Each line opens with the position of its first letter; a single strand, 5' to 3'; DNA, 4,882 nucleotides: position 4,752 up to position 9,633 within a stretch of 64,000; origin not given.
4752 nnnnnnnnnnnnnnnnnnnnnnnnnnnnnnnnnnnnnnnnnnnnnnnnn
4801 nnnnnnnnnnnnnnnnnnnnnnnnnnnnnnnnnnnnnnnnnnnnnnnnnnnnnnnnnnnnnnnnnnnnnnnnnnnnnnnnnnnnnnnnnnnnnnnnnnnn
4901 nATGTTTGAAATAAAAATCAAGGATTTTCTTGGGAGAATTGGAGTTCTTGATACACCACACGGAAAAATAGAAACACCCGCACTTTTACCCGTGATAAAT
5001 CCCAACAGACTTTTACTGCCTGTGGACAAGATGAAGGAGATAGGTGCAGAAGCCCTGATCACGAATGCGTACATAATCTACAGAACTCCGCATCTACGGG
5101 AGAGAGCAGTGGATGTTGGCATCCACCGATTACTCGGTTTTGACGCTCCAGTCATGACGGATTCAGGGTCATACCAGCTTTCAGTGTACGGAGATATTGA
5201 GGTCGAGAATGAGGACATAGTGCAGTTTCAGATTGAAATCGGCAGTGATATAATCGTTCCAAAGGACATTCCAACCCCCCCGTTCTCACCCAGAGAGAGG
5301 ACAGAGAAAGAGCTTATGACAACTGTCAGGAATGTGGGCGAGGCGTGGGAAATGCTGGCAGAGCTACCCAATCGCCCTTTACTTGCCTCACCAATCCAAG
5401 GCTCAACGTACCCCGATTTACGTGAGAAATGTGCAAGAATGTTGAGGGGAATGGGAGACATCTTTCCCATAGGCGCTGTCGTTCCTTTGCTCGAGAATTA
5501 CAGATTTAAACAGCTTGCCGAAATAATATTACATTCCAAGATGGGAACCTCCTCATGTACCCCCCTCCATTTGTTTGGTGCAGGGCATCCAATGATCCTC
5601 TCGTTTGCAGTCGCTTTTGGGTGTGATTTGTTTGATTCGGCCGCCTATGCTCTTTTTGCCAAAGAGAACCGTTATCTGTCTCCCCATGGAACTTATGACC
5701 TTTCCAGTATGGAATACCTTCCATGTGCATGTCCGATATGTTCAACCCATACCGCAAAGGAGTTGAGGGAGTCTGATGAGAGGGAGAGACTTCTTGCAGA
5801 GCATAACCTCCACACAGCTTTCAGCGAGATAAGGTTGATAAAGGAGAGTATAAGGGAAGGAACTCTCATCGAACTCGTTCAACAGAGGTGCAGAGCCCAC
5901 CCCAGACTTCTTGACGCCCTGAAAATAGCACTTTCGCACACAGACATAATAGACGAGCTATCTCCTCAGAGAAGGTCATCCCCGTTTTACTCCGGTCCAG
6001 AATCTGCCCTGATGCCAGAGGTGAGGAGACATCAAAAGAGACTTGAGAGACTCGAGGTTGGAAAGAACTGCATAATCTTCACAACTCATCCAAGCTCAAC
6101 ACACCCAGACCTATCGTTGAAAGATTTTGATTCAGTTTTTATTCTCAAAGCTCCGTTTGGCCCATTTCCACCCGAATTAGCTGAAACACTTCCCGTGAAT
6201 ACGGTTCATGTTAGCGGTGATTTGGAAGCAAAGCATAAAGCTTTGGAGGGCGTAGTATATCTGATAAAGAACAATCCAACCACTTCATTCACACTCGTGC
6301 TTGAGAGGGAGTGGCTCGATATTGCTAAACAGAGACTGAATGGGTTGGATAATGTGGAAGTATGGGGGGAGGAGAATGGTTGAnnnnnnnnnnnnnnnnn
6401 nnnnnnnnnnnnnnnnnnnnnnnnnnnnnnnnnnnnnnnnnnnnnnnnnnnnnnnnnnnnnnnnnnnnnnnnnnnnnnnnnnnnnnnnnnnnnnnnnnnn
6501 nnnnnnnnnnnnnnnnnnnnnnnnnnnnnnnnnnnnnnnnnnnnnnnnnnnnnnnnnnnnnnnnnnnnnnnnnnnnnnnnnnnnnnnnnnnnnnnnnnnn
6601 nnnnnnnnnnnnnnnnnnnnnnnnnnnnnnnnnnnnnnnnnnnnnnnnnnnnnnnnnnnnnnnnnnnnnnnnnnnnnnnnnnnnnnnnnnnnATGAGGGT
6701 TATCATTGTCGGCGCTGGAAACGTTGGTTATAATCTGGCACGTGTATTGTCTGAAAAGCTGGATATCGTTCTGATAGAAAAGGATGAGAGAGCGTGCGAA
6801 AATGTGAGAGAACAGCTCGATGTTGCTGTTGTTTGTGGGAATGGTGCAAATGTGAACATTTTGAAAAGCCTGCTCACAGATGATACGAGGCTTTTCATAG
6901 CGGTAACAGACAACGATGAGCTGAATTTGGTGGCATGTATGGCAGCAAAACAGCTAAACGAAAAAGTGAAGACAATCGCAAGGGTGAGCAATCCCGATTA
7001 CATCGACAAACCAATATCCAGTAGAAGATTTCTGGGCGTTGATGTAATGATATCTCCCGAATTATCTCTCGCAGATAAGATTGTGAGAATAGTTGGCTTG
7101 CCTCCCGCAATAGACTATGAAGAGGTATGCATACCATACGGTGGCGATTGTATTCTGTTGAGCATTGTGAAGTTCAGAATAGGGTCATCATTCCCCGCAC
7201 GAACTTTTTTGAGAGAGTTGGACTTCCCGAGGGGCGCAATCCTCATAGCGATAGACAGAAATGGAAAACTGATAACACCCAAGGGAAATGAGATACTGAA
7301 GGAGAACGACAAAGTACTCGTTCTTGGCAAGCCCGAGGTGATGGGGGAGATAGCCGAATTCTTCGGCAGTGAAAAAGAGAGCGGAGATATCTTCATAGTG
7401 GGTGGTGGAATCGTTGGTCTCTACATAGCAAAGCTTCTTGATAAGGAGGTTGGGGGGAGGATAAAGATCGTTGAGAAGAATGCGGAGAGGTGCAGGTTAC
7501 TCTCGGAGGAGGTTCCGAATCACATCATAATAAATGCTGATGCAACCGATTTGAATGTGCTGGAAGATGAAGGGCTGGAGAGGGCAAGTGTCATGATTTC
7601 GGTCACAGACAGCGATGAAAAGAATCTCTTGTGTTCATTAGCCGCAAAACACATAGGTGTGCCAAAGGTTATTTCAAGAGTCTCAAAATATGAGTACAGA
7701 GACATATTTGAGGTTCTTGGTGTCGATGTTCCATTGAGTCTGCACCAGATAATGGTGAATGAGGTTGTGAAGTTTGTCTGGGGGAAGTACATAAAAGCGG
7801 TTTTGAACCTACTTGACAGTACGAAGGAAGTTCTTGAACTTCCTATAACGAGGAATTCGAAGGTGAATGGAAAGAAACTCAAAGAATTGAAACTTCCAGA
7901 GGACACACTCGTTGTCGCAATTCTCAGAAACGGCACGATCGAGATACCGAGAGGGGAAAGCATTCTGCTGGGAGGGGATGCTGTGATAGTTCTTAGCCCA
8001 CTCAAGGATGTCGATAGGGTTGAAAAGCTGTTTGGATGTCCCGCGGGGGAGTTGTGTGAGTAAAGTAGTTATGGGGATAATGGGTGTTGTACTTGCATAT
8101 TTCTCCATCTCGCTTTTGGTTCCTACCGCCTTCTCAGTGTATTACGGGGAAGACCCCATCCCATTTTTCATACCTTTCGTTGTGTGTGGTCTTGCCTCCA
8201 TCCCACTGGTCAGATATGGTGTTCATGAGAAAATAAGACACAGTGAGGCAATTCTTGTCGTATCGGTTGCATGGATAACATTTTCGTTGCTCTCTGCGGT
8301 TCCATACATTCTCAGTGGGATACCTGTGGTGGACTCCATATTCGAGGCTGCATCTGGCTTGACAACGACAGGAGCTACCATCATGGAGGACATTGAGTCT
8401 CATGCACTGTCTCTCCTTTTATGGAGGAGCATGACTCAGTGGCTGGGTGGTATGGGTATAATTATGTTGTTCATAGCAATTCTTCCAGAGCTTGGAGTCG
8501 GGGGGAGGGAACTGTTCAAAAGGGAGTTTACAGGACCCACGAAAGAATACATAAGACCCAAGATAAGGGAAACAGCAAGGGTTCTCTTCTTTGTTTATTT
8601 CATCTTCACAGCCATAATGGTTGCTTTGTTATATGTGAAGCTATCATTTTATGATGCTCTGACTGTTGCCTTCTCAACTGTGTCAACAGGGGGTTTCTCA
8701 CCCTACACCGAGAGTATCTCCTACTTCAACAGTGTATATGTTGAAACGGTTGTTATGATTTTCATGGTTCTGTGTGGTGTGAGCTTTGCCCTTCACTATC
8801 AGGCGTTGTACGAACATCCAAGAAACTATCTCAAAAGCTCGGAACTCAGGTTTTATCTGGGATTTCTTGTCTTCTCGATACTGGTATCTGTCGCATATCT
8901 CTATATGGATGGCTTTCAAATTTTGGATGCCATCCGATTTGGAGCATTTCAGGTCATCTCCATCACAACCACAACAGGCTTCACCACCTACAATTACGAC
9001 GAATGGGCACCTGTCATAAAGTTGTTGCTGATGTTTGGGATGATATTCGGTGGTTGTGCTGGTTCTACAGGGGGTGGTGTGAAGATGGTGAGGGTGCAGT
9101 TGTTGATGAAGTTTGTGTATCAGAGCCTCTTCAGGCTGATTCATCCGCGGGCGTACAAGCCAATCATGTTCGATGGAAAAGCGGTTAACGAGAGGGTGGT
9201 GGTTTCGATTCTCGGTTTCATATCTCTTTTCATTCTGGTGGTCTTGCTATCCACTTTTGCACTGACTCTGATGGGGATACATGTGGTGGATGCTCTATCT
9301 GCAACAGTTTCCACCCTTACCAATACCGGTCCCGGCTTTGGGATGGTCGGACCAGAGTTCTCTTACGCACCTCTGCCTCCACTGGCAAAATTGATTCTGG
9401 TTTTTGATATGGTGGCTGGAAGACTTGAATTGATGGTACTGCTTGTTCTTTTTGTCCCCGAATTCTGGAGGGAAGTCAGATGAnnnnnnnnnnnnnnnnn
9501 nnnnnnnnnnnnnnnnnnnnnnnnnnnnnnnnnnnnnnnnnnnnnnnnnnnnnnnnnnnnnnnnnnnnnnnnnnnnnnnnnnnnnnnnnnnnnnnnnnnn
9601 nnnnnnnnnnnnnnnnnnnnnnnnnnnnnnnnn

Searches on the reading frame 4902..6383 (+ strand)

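Call 36: search_protein_families(library=pfam, proteins=[window:4902-6383:+], max_evalue=0.00001)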
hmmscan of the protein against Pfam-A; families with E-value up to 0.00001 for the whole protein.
window:4902-6383:+ (493 aa): 1 family
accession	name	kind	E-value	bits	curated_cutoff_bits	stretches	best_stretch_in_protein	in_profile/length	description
PF01702.25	TGT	-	1.9e-80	271.1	26.3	1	11-334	3-356/357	Queuine tRNA-ribosyltransferase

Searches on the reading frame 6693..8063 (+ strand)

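Call 36: search_protein_families(library=pfam, proteins=[window:6693-8063:+], max_evalue=0.00001)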
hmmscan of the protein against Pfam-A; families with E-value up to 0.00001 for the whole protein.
window:6693-8063:+ (456 aa): 8 families
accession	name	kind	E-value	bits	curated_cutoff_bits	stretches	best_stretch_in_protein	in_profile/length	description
PF02254.24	TrkA_N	-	7.2e-54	181.5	23.8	2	3-122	1-116/116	TrkA-N domain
PF02080.26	TrkA_C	-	4.4e-29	100.6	27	2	381-448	2-71/71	TrkA-C domain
PF13450.12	NAD_binding_8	-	1.1e-08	35.6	21.9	0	235-265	1-30/68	NAD(P)-binding Rossmann-like domain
PF07992.20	Pyr_redox_2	-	1.9e-07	31.2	26.1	0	1-96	1-71/291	Pyridine nucleotide-disulphide oxidoreductase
PF03435.24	Sacchrp_dh_NADP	-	2.6e-07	31.5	25.1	0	233-305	1-76/129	Saccharopine dehydrogenase NADP binding domain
PF01266.30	DAO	-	3.4e-07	30.5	27.9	0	2-34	1-34/353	FAD dependent oxidoreductase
PF13241.12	NAD_binding_7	-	1.6e-06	29.1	22.1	0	2-92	9-89/104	Putative NAD(P)-binding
PF01494.25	FAD_binding_3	-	1.7e-06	27.9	22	0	2-39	3-41/349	FAD binding domain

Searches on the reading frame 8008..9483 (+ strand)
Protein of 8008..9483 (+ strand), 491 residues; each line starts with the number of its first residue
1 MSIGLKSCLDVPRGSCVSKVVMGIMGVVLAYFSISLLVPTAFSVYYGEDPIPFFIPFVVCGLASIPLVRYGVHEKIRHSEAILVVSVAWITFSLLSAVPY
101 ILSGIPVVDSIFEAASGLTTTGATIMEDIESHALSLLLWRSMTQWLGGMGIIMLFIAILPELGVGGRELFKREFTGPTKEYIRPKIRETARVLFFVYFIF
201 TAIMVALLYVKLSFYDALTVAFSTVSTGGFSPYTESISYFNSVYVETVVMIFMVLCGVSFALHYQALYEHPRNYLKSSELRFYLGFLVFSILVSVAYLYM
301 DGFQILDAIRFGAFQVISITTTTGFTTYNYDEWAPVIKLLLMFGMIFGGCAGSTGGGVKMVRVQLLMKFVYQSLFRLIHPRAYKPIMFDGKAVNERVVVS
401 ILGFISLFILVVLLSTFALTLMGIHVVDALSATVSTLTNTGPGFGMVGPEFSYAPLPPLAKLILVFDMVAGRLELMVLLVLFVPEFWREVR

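Call 36: search_protein_families(library=pfam, proteins=[window:8008-9483:+], max_evalue=0.00001)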
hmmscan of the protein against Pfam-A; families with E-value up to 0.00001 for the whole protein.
window:8008-9483:+ (491 aa): 1 family
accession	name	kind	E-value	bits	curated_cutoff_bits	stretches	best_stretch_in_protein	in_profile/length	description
PF02386.22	TrkH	-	5.4e-67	226.8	27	1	75-483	29-491/502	Cation transport protein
